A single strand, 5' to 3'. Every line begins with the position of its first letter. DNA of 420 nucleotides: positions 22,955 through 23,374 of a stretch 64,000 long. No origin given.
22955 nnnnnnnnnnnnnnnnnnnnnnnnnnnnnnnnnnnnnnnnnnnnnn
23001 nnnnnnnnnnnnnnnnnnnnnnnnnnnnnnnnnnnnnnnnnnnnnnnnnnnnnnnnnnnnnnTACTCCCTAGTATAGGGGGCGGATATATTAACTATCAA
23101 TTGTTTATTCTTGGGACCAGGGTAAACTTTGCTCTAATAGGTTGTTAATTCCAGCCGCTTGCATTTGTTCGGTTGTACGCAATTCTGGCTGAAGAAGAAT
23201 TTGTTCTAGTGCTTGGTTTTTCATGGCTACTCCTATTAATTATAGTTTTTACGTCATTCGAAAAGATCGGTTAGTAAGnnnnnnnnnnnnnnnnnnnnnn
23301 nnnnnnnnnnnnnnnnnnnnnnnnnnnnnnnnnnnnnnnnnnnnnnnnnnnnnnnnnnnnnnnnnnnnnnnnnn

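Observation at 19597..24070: ComQXPA-like peptide-pheromone cassette: RR / hidden Trp-peptide ORF / polytopic kinase / isoprenoid-synthase-like protein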

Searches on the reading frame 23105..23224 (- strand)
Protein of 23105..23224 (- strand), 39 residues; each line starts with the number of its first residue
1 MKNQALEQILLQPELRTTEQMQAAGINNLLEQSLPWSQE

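Call 3: search_protein_families(library=pfam, proteins=[window:23105-23224:-], max_evalue=1)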
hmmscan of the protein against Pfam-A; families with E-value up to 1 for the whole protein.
window:23105-23224:- (39 aa): 0 families

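Call 4: search_protein_families(library=ncbifam, proteins=[window:23105-23224:-], max_evalue=1)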
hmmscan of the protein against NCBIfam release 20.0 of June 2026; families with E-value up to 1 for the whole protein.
window:23105-23224:- (39 aa): 0 families

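Call 74: list_cluster_members(proteins=[P0001, window:23105-23224:-, window:21512-23062:-])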
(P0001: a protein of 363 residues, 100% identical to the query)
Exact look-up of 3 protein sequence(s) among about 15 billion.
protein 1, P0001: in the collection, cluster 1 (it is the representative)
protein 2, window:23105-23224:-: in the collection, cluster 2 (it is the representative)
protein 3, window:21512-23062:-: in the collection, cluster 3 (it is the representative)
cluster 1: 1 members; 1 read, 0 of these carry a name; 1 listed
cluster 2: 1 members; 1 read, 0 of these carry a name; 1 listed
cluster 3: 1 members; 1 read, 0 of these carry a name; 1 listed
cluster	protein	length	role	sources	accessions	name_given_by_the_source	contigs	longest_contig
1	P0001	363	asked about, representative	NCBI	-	-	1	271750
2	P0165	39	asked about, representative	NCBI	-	-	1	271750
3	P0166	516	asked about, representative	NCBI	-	-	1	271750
